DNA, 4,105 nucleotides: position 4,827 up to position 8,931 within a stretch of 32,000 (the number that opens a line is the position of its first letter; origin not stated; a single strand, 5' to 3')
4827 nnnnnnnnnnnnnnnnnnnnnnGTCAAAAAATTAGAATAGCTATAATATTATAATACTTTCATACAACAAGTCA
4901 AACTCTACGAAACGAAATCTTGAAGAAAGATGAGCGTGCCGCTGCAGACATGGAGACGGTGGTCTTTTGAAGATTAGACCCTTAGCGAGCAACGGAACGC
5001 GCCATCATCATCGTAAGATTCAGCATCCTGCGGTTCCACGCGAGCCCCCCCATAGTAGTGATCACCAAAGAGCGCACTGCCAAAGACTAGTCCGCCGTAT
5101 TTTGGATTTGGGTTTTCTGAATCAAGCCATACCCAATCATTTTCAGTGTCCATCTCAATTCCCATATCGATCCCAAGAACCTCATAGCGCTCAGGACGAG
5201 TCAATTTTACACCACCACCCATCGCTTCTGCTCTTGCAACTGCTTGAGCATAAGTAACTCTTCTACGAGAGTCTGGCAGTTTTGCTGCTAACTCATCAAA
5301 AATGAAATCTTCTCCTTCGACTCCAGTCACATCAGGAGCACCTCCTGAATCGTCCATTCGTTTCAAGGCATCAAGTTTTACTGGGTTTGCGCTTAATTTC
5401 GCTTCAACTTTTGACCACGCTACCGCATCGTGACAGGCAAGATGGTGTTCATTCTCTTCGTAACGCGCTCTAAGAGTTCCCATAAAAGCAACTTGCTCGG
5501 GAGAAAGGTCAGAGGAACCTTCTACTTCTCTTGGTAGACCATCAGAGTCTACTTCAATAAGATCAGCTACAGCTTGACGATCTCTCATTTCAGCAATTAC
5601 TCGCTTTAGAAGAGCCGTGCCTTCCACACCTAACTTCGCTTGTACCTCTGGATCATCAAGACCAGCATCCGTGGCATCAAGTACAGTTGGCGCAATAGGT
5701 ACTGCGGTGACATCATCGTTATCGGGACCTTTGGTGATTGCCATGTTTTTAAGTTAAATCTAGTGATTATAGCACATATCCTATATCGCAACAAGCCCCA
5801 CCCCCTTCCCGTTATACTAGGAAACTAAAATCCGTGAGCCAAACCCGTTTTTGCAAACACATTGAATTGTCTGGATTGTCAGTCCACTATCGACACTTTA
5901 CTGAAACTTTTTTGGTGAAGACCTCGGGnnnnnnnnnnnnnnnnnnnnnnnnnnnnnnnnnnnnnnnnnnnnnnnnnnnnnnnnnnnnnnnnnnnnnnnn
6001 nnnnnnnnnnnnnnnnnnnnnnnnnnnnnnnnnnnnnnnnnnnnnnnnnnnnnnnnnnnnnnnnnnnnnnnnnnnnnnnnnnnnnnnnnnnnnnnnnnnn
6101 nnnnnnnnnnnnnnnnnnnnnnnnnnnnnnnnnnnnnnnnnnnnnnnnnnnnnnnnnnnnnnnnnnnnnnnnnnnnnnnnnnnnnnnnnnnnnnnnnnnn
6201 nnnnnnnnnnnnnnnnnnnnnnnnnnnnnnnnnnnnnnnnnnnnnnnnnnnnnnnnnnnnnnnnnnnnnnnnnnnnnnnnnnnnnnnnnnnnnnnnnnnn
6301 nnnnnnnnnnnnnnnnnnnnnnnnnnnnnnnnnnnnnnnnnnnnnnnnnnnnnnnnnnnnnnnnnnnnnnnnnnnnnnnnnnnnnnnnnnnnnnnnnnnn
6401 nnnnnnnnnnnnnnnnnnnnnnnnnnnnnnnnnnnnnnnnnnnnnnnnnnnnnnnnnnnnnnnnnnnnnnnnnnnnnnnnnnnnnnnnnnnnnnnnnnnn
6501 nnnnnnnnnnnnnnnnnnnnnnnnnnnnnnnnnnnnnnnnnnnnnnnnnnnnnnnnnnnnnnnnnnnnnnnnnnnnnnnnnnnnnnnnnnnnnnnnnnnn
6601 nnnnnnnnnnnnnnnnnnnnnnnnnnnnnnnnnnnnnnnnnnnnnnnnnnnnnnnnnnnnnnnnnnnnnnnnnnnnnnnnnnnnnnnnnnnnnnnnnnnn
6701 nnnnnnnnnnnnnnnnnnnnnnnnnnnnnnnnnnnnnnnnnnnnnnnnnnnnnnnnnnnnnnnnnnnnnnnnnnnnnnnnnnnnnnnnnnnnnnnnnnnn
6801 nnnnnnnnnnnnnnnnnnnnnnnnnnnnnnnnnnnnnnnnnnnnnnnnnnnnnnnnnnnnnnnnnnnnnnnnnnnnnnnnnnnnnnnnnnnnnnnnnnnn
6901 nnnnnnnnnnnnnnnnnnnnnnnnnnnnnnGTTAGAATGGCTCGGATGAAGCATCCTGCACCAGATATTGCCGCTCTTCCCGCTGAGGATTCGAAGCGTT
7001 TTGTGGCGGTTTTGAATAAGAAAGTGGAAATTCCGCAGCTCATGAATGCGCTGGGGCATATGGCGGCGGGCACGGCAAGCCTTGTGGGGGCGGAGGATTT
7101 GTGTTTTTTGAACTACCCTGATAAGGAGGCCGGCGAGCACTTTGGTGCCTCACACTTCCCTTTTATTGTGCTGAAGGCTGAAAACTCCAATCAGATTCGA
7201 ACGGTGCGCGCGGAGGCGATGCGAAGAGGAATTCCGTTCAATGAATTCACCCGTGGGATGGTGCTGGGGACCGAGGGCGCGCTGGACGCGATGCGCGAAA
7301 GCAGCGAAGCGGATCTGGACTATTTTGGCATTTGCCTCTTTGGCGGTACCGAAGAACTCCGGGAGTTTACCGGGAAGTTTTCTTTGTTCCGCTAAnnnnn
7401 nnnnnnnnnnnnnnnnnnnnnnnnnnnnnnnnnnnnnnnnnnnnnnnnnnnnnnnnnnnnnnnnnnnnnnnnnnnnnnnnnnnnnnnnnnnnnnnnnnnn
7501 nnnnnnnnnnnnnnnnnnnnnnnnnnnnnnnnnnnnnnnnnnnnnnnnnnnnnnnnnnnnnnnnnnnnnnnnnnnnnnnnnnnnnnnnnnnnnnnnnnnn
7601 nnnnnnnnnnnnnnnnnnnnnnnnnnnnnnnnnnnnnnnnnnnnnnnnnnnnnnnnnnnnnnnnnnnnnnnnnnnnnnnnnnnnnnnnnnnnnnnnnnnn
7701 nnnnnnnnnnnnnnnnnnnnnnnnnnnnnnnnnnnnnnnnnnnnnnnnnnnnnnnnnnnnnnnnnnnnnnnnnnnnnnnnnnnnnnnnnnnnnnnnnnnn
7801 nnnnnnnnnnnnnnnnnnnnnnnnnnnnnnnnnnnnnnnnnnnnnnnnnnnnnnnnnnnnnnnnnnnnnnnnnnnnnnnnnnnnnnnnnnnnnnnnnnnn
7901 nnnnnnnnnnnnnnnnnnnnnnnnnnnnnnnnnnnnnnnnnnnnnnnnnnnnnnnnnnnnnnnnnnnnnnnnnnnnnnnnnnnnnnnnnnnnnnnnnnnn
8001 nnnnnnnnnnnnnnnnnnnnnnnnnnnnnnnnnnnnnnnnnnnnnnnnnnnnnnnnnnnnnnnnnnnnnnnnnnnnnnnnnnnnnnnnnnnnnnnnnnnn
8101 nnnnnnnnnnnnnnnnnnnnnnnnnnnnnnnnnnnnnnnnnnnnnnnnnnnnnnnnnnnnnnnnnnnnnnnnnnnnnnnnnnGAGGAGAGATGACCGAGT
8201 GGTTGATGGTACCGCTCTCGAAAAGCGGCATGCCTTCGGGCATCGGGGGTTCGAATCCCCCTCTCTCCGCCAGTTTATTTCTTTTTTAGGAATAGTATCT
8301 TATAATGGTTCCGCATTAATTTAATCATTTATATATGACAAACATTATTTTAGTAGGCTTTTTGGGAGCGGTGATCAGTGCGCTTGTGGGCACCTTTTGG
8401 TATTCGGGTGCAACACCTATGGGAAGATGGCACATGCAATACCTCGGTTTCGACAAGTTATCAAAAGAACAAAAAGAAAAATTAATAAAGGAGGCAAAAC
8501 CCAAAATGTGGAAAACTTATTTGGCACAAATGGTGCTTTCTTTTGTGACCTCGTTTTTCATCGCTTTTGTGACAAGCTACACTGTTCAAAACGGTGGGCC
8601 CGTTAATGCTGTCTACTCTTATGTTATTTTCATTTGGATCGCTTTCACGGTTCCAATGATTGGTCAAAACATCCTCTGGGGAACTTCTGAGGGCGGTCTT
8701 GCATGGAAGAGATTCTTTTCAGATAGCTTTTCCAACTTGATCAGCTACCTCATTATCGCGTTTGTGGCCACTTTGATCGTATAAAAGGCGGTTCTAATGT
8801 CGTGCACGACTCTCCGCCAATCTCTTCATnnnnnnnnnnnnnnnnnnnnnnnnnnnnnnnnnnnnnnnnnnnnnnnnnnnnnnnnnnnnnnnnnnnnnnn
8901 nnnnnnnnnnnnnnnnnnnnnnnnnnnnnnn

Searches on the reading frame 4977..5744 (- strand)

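Call 28: search_protein_families(library=pfam, proteins=[window:4977-5744:-], max_evalue=0.01)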
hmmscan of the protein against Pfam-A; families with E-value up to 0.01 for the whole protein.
window:4977-5744:- (256 aa): 1 family
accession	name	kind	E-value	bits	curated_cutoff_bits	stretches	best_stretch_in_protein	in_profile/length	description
PF14066.11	DUF4256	-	5.1e-17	62.5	27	1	88-256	2-173/173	Protein of unknown function (DUF4256)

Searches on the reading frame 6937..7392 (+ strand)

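Call 28: search_protein_families(library=pfam, proteins=[window:6937-7392:+], max_evalue=0.01)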
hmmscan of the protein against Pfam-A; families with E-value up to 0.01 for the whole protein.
window:6937-7392:+ (152 aa): 1 family
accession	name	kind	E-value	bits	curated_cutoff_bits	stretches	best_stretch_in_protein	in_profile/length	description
PF09391.15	DUF2000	-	2.1e-29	102.6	25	1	20-152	1-133/133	Protein of unknown function (DUF2000)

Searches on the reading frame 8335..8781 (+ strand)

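Call 28: search_protein_families(library=pfam, proteins=[window:8335-8781:+], max_evalue=0.01)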
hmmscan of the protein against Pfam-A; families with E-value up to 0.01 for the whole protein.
window:8335-8781:+ (149 aa): 1 family
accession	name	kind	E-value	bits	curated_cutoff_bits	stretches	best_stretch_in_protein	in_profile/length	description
PF08570.15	DUF1761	-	4e-09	37.2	31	1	9-145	4-122/123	Protein of unknown function (DUF1761)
